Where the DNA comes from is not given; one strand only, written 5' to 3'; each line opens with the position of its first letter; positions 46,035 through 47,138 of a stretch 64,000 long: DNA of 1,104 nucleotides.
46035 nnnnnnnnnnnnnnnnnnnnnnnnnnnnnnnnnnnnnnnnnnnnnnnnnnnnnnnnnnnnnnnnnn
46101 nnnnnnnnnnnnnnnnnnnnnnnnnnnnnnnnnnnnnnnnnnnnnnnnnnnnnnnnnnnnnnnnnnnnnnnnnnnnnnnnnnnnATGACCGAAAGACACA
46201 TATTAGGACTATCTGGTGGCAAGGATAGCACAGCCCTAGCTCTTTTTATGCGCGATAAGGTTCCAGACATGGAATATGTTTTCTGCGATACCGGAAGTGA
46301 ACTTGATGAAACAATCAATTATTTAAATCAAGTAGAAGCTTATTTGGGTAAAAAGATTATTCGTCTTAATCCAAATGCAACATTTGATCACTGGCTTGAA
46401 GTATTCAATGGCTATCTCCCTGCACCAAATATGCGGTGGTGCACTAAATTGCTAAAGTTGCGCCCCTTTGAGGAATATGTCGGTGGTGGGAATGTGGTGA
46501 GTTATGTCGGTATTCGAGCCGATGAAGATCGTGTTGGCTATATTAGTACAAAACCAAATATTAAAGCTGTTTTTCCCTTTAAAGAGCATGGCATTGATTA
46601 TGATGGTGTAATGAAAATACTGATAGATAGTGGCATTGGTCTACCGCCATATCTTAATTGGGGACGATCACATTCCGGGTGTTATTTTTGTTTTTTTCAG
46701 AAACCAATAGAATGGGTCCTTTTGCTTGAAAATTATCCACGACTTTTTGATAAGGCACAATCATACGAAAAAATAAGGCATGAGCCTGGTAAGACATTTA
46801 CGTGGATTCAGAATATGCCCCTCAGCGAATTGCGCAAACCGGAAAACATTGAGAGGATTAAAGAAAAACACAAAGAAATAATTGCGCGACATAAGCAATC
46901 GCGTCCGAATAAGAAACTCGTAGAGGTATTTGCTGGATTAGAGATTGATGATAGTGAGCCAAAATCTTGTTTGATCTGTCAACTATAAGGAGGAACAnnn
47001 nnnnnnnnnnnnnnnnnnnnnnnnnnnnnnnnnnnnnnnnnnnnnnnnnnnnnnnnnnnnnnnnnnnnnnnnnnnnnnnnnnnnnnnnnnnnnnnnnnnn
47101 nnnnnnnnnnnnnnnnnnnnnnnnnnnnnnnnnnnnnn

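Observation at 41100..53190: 12 kb AT-richer accessory island between a HD-GYP gene and AOR, carrying a nine-gene same-strand putative defence locus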

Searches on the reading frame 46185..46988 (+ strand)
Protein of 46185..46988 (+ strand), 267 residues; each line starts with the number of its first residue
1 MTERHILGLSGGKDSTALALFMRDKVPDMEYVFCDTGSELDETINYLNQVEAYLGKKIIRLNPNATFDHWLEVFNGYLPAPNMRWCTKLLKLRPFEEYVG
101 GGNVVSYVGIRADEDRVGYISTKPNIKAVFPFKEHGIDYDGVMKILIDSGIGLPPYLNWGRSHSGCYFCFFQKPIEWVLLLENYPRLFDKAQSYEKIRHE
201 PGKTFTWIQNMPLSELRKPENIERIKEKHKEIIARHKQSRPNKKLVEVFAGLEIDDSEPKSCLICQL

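Call 5: search_protein_families(library=pfam, proteins=[window:46185-46988:+], max_evalue=0.01)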
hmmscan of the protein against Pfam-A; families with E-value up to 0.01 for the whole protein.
window:46185-46988:+ (267 aa): 1 family
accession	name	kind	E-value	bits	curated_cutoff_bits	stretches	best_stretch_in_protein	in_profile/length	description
PF01507.26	PAPS_reduct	-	2.3e-11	44.5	22.5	1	6-116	3-114/175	Phosphoadenosine phosphosulfate reductase domain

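Call 6: search_protein_families(library=padloc, proteins=[window:46185-46988:+], max_evalue=0.01)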
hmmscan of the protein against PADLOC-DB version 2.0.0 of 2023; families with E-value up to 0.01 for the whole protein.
window:46185-46988:+ (267 aa): 4 families
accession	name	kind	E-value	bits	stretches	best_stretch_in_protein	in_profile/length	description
PDLC02782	SspD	-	1.4e-109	364.1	1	4-266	1-276/277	SspD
PDLC02510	BrxP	-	2.4e-08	30.7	1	7-186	137-330/779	BrxP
PDLC02662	DndC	-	3.8e-06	24.1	1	59-107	101-156/481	DndC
PDLC02661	DndC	-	3.3e-05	21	1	6-100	26-140/468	DndC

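Call 7: search_protein_families(library=ncbifam, proteins=[window:46185-46988:+], max_evalue=0.01)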
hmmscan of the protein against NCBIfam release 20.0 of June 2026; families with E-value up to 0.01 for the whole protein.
window:46185-46988:+ (267 aa): 11 families
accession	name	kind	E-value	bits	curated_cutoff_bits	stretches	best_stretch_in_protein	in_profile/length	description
NF010367.0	PRK13795.1-2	equivalog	1.6e-18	66.5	456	1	8-246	248-498/584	hypothetical protein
NF006327.0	PRK08557.1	equivalog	9.7e-15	54.2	366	1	9-196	188-381/415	hypothetical protein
NF010368.0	PRK13795.1-3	equivalog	1.8e-13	49.6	588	1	9-228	254-480/635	hypothetical protein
NF006351.0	PRK08576.1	equivalog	4.4e-13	48.6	290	1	6-182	238-414/436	hypothetical protein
NF010369.0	PRK13795.1-4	equivalog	4.3e-08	31.8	1086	1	8-96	257-347/633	hypothetical protein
NF010366.0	PRK13795.1-1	equivalog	4.5e-08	31.7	745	1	8-99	272-363/667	hypothetical protein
NF005316.0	PRK06850.1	equivalog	3.3e-05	22.9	536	1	59-99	104-146/505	hypothetical protein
NF002537.0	PRK02090.1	equivalog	0.00026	20.7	154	1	4-113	42-152/244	phosphoadenylyl-sulfate reductase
TIGR03183.1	DNA_S_dndC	equivalog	0.00031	19.7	290.4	0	60-100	89-131/447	DNA phosphorothioation system sulfurtransferase DndC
NF000848.1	PRK00074.1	equivalog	0.0037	15.9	400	1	3-69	214-283/512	glutamine-hydrolyzing GMP synthase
TIGR02055.1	APS_reductase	subfamily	0.0097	15.7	235.3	0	21-100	12-94/194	adenylylsulfate reductase, thioredoxin dependent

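Call 71: search_dna_similar(query=window:46185-46988:+, collection=plasmids, mode=protein, max_rows=40, max_evalue=1e-20)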
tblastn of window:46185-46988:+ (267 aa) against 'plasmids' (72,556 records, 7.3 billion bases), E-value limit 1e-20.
Records with a match: 69; places in all: 69; records where one place covers at least 80% of the query: 58.
Best place of each record, by identity: <60% 69.
By first word of the organism name: Rhizobium 6; Agrobacterium 4; Sphingomonas 4; Acinetobacter 4; Sinorhizobium 3; Hymenobacter 3; Sphingobium 3; Burkholderia 3; Rhizorhabdus 2; Pseudanabaena 2; and 30 more.
By predicted mobility (MOB-suite, as given by PLSDB): non-mobilizable 32; conjugative 28; mobilizable 9.
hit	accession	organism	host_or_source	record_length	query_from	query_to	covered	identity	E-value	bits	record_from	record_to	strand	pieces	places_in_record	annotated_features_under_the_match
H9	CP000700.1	Rhizorhabdus wittichii RW1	-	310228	4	267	99%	57.1%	6e-82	275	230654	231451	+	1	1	phosphoadenosine phosphosulfate reductase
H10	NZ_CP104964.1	Devosia neptuniae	Vicia costata,cell culture,root nodule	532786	4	267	99%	54.9%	3e-83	278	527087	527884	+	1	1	phosphoadenosine phosphosulfate reductase family protein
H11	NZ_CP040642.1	Agrobacterium sp. T29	Single strain culture,soil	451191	4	267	99%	54.9%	2e-82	276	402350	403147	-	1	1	phosphoadenosine phosphosulfate reductase family protein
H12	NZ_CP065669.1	Sphingomonas paucimobilis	-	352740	4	267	99%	53.8%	2e-81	273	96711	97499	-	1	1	phosphoadenosine phosphosulfate reductase family protein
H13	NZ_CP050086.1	Rhizobium leguminosarum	Trifolium pratense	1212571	2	267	100%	53.4%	4e-79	266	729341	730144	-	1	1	record has no annotation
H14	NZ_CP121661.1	Sinorhizobium terangae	Desmanthus virgatus,cell culture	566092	4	267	99%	53.8%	2e-81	273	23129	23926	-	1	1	phosphoadenosine phosphosulfate reductase family protein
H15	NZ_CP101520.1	Ensifer adhaerens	cell cuture,rhizosphere soil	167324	4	267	99%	53.4%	3e-81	273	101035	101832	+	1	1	phosphoadenosine phosphosulfate reductase family protein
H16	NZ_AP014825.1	Geminocystis sp. NIES-3709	-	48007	1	267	100%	52.6%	1e-73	251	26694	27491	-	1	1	phosphoadenosine phosphosulfate reductase family protein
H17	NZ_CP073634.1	Methylorubrum extorquens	cell culture,Oil-contaminated soil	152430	4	267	99%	52.7%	3e-80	270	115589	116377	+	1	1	phosphoadenosine phosphosulfate reductase family protein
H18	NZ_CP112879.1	Pseudanabaena galeata CCNP1313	-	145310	4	267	99%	52.7%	1e-71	245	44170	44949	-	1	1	phosphoadenosine phosphosulfate reductase family protein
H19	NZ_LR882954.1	Planktothrix agardhii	-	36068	4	267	99%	51.9%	8e-74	251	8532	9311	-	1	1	phosphoadenosine phosphosulfate reductase family protein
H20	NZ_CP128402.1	Candidatus Chlorohelix allophototropha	Single colony of Candidatus Chlorohelix ...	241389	4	267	99%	51.9%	5e-75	254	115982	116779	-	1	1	phosphoadenosine phosphosulfate reductase family protein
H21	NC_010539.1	Crocosphaera subtropica ATCC 51142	-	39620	4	266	99%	51.3%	5e-69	238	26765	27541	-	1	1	phosphoadenosine phosphosulfate reductase family protein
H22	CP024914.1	Cyanobacterium sp. HL-69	cell culture,enrichment cultures from ...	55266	4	265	98%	51.1%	2e-73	250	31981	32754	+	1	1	Phosphoadenylyl-sulfate reductase [thioredoxin]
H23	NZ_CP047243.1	Trichormus variabilis 0441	cell culture,thermal spring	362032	4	266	99%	50.9%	5e-69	238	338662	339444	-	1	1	phosphoadenosine phosphosulfate reductase family protein | hypothetical protein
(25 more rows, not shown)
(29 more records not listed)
